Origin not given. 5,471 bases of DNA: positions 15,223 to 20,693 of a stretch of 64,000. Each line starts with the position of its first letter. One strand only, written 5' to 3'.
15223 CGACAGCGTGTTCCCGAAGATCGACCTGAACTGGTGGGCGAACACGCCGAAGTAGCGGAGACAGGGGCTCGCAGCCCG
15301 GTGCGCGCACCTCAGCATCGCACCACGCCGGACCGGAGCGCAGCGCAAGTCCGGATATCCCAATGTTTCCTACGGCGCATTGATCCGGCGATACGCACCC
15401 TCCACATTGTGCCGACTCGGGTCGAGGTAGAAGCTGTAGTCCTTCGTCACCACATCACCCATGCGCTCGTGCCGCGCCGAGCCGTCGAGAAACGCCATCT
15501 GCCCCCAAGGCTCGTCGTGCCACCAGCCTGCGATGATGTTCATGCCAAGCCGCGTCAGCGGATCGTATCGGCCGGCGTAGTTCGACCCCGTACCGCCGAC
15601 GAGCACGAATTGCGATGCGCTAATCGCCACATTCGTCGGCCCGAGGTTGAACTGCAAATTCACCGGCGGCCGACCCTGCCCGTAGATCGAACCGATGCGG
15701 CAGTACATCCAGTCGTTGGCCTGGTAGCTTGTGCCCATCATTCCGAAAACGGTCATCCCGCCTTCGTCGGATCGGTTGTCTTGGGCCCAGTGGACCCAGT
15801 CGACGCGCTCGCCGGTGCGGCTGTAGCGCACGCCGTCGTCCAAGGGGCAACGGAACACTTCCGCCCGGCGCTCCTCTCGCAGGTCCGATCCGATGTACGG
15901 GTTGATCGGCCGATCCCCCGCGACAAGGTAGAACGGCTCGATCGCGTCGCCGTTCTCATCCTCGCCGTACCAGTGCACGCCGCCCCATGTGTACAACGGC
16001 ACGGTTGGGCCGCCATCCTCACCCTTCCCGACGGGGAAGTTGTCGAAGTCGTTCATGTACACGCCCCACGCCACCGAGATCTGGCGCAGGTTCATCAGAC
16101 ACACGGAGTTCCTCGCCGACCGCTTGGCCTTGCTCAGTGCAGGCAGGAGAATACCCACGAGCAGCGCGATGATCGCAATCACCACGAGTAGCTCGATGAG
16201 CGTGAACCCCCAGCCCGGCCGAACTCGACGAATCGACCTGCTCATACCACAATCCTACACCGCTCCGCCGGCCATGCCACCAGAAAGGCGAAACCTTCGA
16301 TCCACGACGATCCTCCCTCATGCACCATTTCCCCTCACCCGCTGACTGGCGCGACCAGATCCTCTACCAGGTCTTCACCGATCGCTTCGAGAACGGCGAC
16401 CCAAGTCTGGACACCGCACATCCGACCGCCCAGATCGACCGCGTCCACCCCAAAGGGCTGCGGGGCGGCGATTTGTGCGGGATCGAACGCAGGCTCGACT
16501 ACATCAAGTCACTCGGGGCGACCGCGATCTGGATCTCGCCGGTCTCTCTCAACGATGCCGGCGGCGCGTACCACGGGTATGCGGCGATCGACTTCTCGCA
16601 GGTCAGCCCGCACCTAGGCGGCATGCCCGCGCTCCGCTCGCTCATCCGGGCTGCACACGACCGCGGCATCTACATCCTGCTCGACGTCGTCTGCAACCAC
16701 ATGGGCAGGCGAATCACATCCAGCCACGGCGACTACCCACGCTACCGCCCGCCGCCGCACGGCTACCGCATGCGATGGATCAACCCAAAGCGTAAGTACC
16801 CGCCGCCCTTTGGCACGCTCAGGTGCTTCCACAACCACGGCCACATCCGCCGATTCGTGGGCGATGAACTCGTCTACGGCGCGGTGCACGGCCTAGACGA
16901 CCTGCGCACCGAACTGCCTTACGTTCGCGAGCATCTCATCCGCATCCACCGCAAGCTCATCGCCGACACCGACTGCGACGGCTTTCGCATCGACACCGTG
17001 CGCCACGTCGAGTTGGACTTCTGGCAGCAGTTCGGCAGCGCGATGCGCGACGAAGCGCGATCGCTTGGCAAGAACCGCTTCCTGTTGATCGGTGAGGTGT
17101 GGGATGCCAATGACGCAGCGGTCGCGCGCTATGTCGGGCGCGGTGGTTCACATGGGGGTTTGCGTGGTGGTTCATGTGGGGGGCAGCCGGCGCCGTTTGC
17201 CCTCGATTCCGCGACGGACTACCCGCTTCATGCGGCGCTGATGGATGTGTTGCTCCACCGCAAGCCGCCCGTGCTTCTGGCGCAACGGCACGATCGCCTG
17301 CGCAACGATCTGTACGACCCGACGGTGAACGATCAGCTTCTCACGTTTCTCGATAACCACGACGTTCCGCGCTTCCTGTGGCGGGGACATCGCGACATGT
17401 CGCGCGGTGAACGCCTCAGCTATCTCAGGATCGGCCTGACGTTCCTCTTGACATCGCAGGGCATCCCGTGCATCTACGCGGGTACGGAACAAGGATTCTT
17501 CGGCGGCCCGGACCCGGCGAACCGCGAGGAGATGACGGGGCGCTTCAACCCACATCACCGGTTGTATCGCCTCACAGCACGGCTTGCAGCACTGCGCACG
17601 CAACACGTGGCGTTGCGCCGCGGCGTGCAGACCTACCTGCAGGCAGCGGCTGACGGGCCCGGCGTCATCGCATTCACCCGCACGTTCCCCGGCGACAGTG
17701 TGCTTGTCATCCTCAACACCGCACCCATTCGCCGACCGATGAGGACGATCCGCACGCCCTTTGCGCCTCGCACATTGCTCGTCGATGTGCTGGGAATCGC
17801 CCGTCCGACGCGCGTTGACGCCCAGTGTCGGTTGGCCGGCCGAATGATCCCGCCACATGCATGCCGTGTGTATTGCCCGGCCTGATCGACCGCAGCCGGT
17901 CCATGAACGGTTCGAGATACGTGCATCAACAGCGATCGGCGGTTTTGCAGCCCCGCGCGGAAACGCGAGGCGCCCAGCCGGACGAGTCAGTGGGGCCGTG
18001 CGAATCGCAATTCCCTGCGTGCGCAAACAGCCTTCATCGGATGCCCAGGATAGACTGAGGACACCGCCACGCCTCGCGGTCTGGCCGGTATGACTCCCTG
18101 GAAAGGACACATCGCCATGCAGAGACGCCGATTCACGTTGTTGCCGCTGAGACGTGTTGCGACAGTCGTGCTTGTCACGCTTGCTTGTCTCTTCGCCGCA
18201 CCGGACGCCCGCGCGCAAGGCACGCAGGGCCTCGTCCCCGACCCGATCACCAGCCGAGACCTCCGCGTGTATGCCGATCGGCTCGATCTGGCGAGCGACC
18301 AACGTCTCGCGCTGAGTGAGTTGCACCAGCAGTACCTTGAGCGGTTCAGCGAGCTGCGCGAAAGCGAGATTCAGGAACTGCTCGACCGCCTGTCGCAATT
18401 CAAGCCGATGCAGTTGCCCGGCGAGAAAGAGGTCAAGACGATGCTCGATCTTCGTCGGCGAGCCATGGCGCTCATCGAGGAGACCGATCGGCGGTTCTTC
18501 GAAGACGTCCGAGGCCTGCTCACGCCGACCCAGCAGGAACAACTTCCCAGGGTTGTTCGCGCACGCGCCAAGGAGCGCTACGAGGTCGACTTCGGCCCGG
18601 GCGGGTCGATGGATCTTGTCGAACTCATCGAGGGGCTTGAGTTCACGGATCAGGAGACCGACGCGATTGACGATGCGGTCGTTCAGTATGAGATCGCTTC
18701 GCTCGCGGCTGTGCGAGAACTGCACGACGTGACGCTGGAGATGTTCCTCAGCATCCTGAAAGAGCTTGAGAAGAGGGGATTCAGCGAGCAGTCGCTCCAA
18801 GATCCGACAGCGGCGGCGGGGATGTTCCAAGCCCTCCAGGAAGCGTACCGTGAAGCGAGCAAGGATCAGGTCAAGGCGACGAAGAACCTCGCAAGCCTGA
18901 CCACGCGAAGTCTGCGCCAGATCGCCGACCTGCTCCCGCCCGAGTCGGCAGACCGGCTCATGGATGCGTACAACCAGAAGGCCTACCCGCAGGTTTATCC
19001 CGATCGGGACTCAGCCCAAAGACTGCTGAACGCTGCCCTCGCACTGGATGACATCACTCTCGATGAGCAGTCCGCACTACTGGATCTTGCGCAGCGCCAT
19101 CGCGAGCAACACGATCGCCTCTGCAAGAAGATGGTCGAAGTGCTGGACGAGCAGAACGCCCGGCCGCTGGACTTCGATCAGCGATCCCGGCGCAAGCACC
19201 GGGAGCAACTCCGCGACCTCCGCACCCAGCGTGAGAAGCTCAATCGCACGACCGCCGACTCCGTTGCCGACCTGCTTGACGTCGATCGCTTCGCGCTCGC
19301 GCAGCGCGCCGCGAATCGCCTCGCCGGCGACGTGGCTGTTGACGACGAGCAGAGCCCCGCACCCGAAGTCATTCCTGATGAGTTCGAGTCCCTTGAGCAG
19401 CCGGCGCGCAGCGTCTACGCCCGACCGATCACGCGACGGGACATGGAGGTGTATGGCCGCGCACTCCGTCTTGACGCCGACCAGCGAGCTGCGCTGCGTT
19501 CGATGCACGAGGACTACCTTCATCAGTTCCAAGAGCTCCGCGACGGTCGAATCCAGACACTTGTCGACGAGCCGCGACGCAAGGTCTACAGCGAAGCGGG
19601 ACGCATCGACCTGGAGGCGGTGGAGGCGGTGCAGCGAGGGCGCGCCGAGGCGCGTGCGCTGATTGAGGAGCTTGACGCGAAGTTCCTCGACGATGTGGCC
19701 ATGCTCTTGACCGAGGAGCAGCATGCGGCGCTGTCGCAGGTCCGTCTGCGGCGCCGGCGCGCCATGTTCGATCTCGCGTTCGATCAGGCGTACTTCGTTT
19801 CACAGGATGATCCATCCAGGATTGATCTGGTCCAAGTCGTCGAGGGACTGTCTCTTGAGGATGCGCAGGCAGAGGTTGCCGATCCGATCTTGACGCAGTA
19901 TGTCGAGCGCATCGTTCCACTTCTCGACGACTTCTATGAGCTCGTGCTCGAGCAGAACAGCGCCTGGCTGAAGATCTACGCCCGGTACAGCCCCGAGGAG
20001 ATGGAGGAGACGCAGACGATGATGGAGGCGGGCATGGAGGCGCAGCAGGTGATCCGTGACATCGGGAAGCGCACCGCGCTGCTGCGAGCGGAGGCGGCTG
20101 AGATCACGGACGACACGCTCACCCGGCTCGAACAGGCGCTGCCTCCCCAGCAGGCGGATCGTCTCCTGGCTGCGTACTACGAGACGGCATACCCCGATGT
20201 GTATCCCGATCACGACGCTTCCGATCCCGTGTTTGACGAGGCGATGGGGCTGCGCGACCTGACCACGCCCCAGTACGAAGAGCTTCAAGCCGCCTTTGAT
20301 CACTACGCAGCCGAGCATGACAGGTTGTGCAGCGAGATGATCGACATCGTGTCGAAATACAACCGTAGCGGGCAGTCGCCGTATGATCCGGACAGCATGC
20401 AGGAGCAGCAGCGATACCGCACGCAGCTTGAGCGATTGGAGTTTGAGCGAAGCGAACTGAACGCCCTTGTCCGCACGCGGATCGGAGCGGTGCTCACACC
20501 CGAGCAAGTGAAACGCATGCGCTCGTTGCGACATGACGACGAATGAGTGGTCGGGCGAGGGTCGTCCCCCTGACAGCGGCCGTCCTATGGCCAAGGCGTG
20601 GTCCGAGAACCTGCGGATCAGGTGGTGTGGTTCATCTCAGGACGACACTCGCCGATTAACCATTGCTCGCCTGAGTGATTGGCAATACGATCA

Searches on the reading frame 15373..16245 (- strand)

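Call 27: search_protein_families(library=pfam, proteins=[window:15373-16245:-], max_evalue=0.001)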
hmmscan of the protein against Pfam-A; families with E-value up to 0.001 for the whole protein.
window:15373-16245:- (291 aa): 2 families
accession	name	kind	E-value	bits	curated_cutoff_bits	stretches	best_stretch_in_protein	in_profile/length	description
PF07596.16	SBP_bac_10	-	5.3e-06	27.1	23.3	1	39-137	2-102/268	Protein of unknown function (DUF1559)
PF07963.17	N_methyl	-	0.00012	21.9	21.2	1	13-34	6-27/27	Prokaryotic N-terminal methylation motif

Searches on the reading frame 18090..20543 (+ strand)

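Call 28: search_protein_families(library=pfam, proteins=[window:18090-20543:+], max_evalue=0.001)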
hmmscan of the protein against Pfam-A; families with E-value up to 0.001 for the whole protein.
window:18090-20543:+ (818 aa): 1 family
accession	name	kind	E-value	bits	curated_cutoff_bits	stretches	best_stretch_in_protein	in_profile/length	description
PF07813.17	LTXXQ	-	0.00088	20.4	24.3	1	457-550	11-98/100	LTXXQ motif family protein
